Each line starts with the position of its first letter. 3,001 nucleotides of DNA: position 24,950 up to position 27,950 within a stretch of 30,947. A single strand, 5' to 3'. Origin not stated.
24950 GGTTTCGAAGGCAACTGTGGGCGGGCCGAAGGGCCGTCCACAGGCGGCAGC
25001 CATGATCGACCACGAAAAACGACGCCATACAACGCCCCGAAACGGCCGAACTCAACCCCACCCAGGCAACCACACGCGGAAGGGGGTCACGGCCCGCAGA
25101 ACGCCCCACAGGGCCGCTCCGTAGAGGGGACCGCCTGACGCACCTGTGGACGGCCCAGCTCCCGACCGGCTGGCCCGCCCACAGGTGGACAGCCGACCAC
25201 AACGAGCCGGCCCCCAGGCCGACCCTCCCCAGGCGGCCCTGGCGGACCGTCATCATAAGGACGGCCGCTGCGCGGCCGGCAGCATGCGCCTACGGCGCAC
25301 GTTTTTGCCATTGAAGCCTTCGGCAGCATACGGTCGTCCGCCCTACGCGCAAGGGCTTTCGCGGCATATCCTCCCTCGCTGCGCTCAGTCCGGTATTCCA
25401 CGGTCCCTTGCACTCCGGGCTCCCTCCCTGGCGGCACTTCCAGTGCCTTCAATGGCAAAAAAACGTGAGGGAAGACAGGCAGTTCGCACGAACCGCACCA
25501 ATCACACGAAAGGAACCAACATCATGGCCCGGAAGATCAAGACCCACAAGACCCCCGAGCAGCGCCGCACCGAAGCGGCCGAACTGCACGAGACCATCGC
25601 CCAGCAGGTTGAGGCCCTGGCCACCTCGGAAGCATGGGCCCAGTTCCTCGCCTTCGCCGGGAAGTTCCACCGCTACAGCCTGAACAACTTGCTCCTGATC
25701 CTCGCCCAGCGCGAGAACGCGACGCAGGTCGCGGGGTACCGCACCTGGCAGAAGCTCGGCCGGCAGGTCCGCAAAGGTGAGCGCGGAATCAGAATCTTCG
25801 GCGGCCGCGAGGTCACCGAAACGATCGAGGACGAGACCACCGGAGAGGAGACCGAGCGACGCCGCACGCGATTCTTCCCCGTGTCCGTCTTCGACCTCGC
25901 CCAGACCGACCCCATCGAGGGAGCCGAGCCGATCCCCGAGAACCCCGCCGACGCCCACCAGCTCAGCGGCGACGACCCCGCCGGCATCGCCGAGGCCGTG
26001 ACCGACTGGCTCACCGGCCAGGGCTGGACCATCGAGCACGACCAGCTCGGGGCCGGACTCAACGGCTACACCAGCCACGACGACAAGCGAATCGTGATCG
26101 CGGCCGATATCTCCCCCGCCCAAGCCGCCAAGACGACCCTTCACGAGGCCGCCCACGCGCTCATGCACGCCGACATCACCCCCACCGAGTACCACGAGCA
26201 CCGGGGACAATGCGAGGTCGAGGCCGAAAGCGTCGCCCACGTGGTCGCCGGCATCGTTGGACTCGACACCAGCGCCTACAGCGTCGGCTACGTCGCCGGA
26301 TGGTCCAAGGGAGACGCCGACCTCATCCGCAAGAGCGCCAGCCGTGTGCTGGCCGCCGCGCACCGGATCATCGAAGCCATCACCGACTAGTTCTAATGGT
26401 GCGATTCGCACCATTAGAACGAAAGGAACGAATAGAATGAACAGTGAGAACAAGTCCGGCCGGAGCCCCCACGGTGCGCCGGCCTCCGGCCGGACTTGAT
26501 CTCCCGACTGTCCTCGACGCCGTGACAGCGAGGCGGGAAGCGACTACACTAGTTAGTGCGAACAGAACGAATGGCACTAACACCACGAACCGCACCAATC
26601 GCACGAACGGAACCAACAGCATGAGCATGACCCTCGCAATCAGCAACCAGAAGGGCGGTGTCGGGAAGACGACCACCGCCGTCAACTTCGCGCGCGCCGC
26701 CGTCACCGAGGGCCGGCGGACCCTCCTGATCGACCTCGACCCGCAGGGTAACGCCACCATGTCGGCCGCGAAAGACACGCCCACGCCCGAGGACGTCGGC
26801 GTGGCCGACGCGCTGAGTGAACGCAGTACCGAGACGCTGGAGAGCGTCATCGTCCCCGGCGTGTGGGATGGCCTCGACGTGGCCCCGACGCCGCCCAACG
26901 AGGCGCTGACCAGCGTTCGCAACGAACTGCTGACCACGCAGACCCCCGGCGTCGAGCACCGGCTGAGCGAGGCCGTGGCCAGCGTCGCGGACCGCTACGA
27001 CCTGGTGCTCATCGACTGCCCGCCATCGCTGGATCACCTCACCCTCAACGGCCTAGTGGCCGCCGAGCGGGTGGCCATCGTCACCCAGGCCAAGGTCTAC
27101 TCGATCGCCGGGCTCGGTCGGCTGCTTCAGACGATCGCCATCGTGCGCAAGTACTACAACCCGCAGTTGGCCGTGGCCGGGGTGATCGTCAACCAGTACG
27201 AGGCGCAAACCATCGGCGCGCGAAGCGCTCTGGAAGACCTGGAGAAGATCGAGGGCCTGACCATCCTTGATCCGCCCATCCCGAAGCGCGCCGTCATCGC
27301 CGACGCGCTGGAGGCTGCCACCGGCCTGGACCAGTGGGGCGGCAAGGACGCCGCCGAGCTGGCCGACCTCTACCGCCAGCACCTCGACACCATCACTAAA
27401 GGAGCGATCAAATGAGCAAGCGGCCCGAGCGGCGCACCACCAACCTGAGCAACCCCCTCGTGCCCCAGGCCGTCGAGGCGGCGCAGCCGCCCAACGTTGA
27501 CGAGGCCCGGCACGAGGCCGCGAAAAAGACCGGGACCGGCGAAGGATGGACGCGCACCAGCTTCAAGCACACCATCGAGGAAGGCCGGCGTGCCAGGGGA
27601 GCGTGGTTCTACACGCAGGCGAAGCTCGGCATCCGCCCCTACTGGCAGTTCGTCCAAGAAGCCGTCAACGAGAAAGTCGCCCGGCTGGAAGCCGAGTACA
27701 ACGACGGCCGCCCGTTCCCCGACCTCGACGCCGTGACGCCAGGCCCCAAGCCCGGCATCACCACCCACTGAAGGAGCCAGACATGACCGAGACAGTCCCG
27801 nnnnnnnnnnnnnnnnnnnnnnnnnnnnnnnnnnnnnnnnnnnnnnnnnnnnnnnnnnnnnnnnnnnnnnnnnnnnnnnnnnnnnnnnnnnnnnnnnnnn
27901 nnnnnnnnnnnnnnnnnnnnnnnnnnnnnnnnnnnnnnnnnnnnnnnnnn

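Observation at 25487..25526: Near-identical 40-nt 5' leader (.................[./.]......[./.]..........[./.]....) in front of both ardC and parA, embedded in GAAC-rich iterons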

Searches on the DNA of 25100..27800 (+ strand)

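Call 9: search_dna_similar(query=window:25100-27800:+, collection=plasmids, mode=near, max_rows=30)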
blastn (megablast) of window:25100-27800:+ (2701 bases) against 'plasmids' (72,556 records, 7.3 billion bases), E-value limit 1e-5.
Records with a match: 14; places in all: 17; records where one place covers at least 80% of the query: 0.
Best place of each record, by identity: 80-90% 3; 60-80% 11.
By first word of the organism name: Paenarthrobacter 4; Curtobacterium 2; Herbiconiux 1; Microbacterium 1; Xylanimonas 1; Leifsonia 1; Rhodococcus 1; Miniimonas 1; Clavibacter 1; Nocardia 1.
By predicted mobility (MOB-suite, as given by PLSDB): non-mobilizable 10; mobilizable 3; conjugative 1.
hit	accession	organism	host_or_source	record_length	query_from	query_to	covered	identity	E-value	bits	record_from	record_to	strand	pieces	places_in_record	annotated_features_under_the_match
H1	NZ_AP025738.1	Herbiconiux sp. L3-i23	-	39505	251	1222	32%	77.1%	1e-100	474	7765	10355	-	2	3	ArdC-like ssDNA-binding domain-containing protein | AAA family ATPase | hypothetical protein (x2)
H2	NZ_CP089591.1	Microbacterium sp. J1-1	cell culture,activated sludge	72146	251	1222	31%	76.8%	1e-91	450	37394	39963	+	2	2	ArdC-like ssDNA-binding domain-containing protein | AAA family ATPase | hypothetical protein (x2)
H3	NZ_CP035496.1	Xylanimonas allomyrinae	Japanese rhinoceros beetle larva,cell ...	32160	425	1204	29%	77.0%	2e-114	422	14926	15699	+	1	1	ArdC-like ssDNA-binding domain-containing protein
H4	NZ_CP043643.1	Leifsonia shinshuensis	pure culture,soil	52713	587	1228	24%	75.4%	2e-74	289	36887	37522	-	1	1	ImmA/IrrE family metallo-endopeptidase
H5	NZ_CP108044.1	Rhodococcus sp. NBC_00294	-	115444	783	1204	16%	72.7%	4e-21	111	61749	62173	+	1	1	ImmA/IrrE family metallo-endopeptidase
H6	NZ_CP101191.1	Paenarthrobacter ureafaciens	mixed culture,soil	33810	960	1216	10%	78.0%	2e-34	156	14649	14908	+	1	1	ArdC-like ssDNA-binding domain-containing protein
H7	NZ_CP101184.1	Paenarthrobacter ureafaciens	mixed culture,soil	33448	960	1209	9%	77.4%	1e-30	143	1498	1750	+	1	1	ArdC-like ssDNA-binding domain-containing protein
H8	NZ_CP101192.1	Paenarthrobacter ureafaciens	mixed culture,soil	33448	960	1209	9%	77.4%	1e-30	143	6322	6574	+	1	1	ArdC-like ssDNA-binding domain-containing protein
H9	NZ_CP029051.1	Miniimonas sp. S16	Single cell,sludge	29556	161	375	8%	89.6%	2e-69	272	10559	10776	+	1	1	none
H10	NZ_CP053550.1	Paenarthrobacter sp. YJN-D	cell culture,soil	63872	161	375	8%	89.6%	2e-69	272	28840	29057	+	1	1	none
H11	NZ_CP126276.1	Curtobacterium sp. MCBD17_003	-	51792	1088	1270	7%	79.3%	4e-26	128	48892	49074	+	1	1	ArdC-like ssDNA-binding domain-containing protein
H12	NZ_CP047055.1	Clavibacter michiganensis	Solanum lycopersicum (tomato),whole ...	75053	1120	1265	5%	77.2%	3e-12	82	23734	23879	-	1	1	ArdC-like ssDNA-binding domain-containing protein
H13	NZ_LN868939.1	Nocardia farcinica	not known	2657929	1545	1655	4%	78.9%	2e-9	73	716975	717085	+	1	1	none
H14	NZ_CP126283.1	Curtobacterium sp. MCBD17_026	-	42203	228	317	3%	88.0%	7e-19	104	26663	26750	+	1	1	none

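Call 13: get_annotated_region(hit=H1, flank=3000)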
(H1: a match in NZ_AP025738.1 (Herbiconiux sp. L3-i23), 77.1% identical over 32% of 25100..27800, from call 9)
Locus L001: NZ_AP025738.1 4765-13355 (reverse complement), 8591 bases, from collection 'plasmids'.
description: Herbiconiux sp. L3-i23 plasmid pL3i23, complete sequence
organism: Herbiconiux sp. L3-i23 (NCBI taxid 2905871)
taxonomy: Bacteria; Actinomycetota; Actinomycetes; Micrococcales; Microbacteriaceae; Herbiconiux; Herbiconiux sp. L3-i23
host: -; source: -; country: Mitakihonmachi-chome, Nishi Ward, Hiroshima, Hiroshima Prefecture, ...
typing (MOB-suite, as given by PLSDB): mobilizable; relaxase MOBP
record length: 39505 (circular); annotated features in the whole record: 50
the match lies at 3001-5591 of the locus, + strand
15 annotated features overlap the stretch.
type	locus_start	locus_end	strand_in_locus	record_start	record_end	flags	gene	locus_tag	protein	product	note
CDS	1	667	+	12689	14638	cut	-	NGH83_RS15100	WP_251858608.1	hypothetical protein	-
CDS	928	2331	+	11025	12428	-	-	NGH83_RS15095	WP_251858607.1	ParB/RepB/Spo0J family partition protein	GO:0007059 - chromosome segregation [Evidence IEA]; GO:0000910 - cytokinesis [Evidence IEA]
CDS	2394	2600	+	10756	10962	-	-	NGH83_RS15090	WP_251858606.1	hypothetical protein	-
CDS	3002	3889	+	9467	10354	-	-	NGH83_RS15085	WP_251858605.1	ArdC-like ssDNA-binding domain-containing protein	-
CDS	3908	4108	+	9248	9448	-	-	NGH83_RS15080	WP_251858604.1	hypothetical protein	-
CDS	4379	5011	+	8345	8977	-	-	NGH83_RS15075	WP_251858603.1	AAA family ATPase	-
CDS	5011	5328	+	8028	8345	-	-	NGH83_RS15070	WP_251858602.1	hypothetical protein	-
CDS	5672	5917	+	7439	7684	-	-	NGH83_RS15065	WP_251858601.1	glutaredoxin domain-containing protein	-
CDS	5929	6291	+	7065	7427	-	-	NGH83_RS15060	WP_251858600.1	single-stranded DNA-binding protein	-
CDS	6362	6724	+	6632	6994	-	-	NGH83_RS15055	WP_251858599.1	hypothetical protein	-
CDS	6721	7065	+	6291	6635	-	-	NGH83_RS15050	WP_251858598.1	hypothetical protein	-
CDS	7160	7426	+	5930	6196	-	-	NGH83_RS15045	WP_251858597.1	hypothetical protein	-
CDS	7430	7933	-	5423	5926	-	-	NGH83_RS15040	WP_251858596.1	signal peptidase II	GO:0006508 - proteolysis [Evidence IEA]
CDS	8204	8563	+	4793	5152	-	-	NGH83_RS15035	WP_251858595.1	metalloregulator ArsR/SmtB family transcription factor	GO:0006355 - regulation of DNA-templated transcription [Evidence IEA]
CDS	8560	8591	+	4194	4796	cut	-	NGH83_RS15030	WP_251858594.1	cadmium resistance transporter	-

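Call 14: get_annotated_region(hit=H2, flank=3000)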
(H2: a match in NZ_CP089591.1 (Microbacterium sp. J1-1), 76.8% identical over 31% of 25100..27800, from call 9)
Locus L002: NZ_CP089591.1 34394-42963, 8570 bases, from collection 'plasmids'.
description: Microbacterium sp. J1-1 plasmid unnamed, complete sequence
organism: Microbacterium sp. J1-1 (NCBI taxid 2992441)
taxonomy: Bacteria; Actinomycetota; Actinomycetes; Micrococcales; Microbacteriaceae; Microbacterium; Microbacterium sp. J1-1
host: -; source: cell culture,activated sludge; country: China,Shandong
typing (MOB-suite, as given by PLSDB): non-mobilizable
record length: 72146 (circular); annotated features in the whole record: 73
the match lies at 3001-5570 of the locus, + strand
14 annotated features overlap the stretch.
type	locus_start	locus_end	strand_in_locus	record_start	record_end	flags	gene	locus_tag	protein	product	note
CDS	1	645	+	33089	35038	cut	-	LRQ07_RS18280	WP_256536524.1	hypothetical protein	-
CDS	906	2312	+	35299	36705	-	-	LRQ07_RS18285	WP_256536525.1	ParB N-terminal domain-containing protein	-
CDS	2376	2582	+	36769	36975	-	-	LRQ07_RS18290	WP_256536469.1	hypothetical protein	-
CDS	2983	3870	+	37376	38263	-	-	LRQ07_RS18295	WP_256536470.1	ArdC-like ssDNA-binding domain-containing protein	-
CDS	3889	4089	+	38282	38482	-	-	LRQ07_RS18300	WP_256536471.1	hypothetical protein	-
CDS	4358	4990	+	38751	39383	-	-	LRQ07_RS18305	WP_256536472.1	AAA family ATPase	-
CDS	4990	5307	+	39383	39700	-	-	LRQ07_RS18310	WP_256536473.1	hypothetical protein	-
CDS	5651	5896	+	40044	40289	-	-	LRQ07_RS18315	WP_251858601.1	glutaredoxin domain-containing protein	-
CDS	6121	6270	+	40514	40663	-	-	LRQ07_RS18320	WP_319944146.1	hypothetical protein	-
CDS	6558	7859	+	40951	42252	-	-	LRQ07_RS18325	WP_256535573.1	ISL3 family transposase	-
CDS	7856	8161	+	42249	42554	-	-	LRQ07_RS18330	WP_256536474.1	hypothetical protein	-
CDS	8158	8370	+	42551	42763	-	-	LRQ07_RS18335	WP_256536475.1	hypothetical protein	-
CDS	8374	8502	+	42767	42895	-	-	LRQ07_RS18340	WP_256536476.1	hypothetical protein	-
CDS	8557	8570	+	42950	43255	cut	-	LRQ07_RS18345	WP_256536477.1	hypothetical protein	-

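Call 15: get_annotated_region(hit=H3, flank=3500)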
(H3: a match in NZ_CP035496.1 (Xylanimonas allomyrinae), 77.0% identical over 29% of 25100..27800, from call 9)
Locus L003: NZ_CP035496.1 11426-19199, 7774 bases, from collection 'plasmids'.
description: Xylanimonas allomyrinae strain 2JSPR-7 plasmid unnamed1, complete sequence
organism: Xylanimonas allomyrinae (NCBI taxid 2509459)
taxonomy: Bacteria; Actinomycetota; Actinomycetes; Micrococcales; Promicromonosporaceae; Xylanimonas; Xylanimonas allomyrinae
host: -; source: Japanese rhinoceros beetle larva,cell culture; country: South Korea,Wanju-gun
typing (MOB-suite, as given by PLSDB): conjugative; relaxase MOBP; mating-pair formation MPF_T
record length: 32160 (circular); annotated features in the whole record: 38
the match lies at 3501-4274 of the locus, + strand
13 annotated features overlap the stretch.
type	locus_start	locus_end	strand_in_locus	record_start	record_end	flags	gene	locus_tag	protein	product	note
CDS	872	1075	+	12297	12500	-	-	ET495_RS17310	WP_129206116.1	hypothetical protein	-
CDS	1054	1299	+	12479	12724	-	-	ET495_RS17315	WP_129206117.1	hypothetical protein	-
CDS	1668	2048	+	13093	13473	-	-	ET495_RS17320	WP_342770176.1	DUF6573 family protein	-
CDS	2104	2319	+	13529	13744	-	-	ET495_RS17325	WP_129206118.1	hypothetical protein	-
CDS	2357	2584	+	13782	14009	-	-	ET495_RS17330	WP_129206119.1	hypothetical protein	-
CDS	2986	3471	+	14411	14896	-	-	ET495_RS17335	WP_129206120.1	hypothetical protein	-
CDS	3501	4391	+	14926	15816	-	-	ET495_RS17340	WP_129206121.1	ArdC-like ssDNA-binding domain-containing protein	-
CDS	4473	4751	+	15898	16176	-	-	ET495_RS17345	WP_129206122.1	hypothetical protein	-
CDS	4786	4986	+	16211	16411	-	-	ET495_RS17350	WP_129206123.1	hypothetical protein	-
CDS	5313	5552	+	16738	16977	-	-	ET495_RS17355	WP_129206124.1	glutaredoxin domain-containing protein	-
CDS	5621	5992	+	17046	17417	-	-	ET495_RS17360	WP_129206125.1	single-stranded DNA-binding protein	-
CDS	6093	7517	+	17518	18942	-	-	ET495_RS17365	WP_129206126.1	ParB/RepB/Spo0J family partition protein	GO:0007059 - chromosome segregation [Evidence IEA]; GO:0000910 - cytokinesis [Evidence IEA]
CDS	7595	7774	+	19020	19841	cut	-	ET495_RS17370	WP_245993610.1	ParA family protein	-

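Call 40: search_dna_similar(query=window:25255-25485:+, collection=plasmids, mode=distant, max_rows=60, max_evalue=0.001)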
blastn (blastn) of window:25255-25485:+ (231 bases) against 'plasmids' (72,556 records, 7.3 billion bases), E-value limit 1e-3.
Records with a match: 296; places in all: 413; records where one place covers at least 80% of the query: 6.
Best place of each record, by identity: >=99% 2; 95-99% 2; 90-95% 26; 80-90% 235; 60-80% 31.
By first word of the organism name: Burkholderia 115; Pseudomonas 66; Curtobacterium 17; Arthrobacter 12; Clavibacter 11; Escherichia 8; uncultured 7; Arsenophonus 7; Microbacterium 6; Cryobacterium 5; and 23 more.
By predicted mobility (MOB-suite, as given by PLSDB): conjugative 208; non-mobilizable 64; mobilizable 24.
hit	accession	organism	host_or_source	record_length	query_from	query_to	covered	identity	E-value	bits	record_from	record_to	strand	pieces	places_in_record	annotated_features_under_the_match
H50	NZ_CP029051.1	Miniimonas sp. S16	Single cell,sludge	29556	6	217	92%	89.4%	3e-68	265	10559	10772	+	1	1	none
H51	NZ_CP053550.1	Paenarthrobacter sp. YJN-D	cell culture,soil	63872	6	217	92%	89.4%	3e-68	265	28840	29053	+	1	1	none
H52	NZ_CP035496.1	Xylanimonas allomyrinae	Japanese rhinoceros beetle larva,cell ...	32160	5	221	94%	82.9%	5e-53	214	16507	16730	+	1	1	none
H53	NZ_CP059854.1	Glutamicibacter nicotianae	cell culture,soil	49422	6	218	92%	81.8%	2e-46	193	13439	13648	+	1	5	none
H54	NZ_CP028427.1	Gulosibacter molinativorax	mixture of contaminated soil and water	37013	8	217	91%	81.2%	2e-40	173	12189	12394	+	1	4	none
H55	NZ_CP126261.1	Curtobacterium sp. MCJR17_020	-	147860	21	220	87%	69.8%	6e-8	65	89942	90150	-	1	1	none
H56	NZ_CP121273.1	Microbacterium proteolyticum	soil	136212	49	211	71%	82.2%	1e-34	153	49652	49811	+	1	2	none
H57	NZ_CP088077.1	Curtobacterium sp. C1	-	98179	49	221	75%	75.1%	4e-23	114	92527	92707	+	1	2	none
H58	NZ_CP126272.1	Curtobacterium sp. MCLR17_007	-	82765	58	218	70%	77.5%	7e-26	123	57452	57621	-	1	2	none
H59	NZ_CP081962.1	Curtobacterium sp. TC1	Medicago sativa,cell culture,seed ...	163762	50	220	74%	70.9%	5e-9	68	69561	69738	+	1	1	none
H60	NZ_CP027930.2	Microbacterium sp. SGAir0570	whole organism,air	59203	6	99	41%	78.8%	5e-9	69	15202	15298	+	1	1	none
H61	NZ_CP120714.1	Microbacterium sp. BDGP8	Mus musculus,whole organism,left pinna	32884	6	99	41%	78.8%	5e-9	69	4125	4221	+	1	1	none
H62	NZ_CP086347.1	Clavibacter nebraskensis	maize,tissue sample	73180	10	103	41%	77.6%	9e-6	58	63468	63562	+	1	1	none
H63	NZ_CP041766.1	Tomitella fengzijianii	bat,pure culture,feces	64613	21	114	41%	77.2%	2e-8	66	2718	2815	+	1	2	none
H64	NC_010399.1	Clavibacter sepedonicus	-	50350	10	103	41%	76.5%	1e-4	54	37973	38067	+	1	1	none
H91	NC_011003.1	Burkholderia cenocepacia J2315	-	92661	95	162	29%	88.6%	6e-14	84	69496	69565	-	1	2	none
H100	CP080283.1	Pseudomonas aeruginosa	Homo sapiens,cell culture,sputum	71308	95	159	28%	91.0%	5e-15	88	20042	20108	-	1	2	none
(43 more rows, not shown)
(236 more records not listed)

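Call 42: get_annotated_region(hit=H100, flank=4000)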
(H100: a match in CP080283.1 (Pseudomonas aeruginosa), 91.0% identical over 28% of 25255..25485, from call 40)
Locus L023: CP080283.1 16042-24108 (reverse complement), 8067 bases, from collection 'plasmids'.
description: Pseudomonas aeruginosa strain UNC_PaerCF16 plasmid unnamed A, complete sequence
organism: Pseudomonas aeruginosa (NCBI taxid 287)
taxonomy: Bacteria; Pseudomonadota; Gammaproteobacteria; Pseudomonadales; Pseudomonadaceae; Pseudomonas; Pseudomonas aeruginosa
host: -; source: Homo sapiens,cell culture,sputum; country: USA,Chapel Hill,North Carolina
typing (MOB-suite, as given by PLSDB): conjugative; replicon IncP,rep_cluster_398; relaxase MOBF; mating-pair formation MPF_T
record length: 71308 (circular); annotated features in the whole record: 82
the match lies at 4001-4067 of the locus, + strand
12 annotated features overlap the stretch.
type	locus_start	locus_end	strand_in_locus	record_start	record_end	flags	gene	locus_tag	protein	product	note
CDS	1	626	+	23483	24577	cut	-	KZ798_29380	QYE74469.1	hypothetical protein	-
CDS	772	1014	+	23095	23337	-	-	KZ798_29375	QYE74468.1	hypothetical protein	-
CDS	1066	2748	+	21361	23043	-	-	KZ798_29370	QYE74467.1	DNA cytosine methyltransferase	-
CDS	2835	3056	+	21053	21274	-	-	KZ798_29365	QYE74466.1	hypothetical protein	-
CDS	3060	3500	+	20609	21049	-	-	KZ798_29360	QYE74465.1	hypothetical protein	-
CDS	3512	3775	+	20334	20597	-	-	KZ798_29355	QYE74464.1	hypothetical protein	-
CDS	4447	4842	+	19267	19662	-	-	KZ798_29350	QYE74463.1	hypothetical protein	-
CDS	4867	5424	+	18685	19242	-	-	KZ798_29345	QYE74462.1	single-stranded DNA-binding protein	-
CDS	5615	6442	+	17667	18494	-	-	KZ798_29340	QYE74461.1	DUF945 domain-containing protein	-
CDS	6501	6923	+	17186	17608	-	-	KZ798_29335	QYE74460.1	hypothetical protein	-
CDS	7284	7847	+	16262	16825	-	-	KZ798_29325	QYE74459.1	hypothetical protein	-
CDS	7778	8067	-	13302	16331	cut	-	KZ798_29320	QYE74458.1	Tn3 family transposase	-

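Call 43: get_annotated_region(hit=H91, flank=4000)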
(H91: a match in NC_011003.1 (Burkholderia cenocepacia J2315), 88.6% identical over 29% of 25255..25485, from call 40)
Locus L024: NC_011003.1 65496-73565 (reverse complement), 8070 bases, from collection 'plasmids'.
description: Burkholderia cenocepacia J2315 plasmid pBCJ2315, complete sequence
organism: Burkholderia cenocepacia J2315 (NCBI taxid 216591)
taxonomy: Bacteria; Pseudomonadota; Betaproteobacteria; Burkholderiales; Burkholderiaceae; Burkholderia; Burkholderia cenocepacia; Burkholderia cenocepacia J2315
host: -; source: -; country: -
typing (MOB-suite, as given by PLSDB): conjugative; replicon rep_cluster_1467; relaxase MOBF; mating-pair formation MPF_F
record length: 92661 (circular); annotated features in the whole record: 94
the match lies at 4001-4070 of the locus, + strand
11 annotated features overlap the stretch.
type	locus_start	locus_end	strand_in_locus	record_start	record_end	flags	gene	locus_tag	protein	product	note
CDS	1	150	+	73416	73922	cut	-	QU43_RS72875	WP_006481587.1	hypothetical protein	-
CDS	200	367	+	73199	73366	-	-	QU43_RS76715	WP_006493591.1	hypothetical protein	-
CDS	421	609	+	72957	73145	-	-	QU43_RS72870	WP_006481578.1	hypothetical protein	-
CDS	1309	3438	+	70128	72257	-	-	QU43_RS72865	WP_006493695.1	ParB/RepB/Spo0J family partition protein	-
CDS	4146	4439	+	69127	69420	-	-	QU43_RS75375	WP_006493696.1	hypothetical protein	-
CDS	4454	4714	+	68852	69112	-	-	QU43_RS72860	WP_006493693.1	hypothetical protein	-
CDS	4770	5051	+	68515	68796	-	-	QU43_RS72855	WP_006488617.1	hypothetical protein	-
CDS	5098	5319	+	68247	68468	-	-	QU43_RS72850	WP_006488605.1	DUF3717 domain-containing protein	-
CDS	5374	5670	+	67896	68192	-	-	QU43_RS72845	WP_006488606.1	hypothetical protein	-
CDS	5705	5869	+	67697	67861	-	-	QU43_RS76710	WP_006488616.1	hypothetical protein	-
CDS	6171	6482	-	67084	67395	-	-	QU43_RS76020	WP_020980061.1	hypothetical protein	-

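Call 47: search_dna_similar(query=window:25330-25440:+, collection=ecoli_genomes, mode=distant, max_rows=12, max_evalue=0.01)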
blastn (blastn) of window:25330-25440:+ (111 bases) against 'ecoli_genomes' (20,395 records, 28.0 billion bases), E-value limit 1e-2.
Records with a match: 6; places in all: 6; records where one place covers at least 80% of the query: 0.
Genomes with a match: 6 of 5426; with a place that covers at least 80% of the query: 0. Places per genome that has any: lowest 1, median 1, highest 1. On chromosomes: 0 places; on plasmids: 6.
Best place of each record, by identity: 80-90% 6.
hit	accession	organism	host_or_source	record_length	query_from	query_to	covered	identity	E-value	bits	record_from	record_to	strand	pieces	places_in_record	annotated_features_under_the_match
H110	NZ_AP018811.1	Escherichia coli strain E2865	Bos taurus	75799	24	81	52%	84.5%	9e-8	65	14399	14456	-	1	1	none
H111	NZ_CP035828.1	Escherichia coli strain 67-1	Homo sapiens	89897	24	81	52%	84.5%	9e-8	65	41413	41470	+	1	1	none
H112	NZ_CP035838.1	Escherichia coli strain WS1933D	Homo sapiens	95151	24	81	52%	84.5%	9e-8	65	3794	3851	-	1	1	none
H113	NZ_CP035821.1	Escherichia coli strain WS3294A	Homo sapiens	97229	24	81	52%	84.5%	9e-8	65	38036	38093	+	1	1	none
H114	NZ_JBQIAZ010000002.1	Escherichia coli strain 51489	Homo sapiens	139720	24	81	52%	84.5%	9e-8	65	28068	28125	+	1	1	none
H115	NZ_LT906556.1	Escherichia coli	-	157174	24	81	52%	84.5%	9e-8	65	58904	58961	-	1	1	none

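Call 82: get_annotated_region(hit=H110, flank=3500)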
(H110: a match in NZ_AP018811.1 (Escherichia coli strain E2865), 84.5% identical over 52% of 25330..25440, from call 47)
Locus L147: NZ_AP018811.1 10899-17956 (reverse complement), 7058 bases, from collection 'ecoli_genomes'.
description: Escherichia coli strain E2865 plasmid pE2865-3, complete sequence
organism: Escherichia coli strain E2865 (NCBI taxid 562)
replicon: plasmid pE2865-3; assembly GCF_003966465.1
host: Bos taurus; source: -; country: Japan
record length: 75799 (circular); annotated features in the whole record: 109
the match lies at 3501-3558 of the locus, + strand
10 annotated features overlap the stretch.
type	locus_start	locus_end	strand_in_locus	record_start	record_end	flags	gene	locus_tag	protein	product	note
CDS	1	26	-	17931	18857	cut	-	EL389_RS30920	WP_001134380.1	DUF1281 domain-containing protein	-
CDS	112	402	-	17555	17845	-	-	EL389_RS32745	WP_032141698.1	hypothetical protein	-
CDS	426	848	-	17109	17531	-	-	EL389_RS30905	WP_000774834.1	plasmid partitioning/stability family protein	-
CDS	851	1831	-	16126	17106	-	-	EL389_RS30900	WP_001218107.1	plasmid segregation protein ParM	-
CDS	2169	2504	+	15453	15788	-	-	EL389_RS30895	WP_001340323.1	hypothetical protein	-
CDS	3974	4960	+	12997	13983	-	mobV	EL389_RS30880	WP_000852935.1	MobV family relaxase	-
CDS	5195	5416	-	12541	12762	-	-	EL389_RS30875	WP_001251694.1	hypothetical protein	-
CDS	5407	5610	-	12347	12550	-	-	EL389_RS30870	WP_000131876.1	hypothetical protein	-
CDS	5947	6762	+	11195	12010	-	sul2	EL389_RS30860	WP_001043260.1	sulfonamide-resistant dihydropteroate synthase Sul2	-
CDS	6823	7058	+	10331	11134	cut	aph(3'')-Ib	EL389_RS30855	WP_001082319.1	aminoglycoside O-phosphotransferase APH(3'')-Ib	-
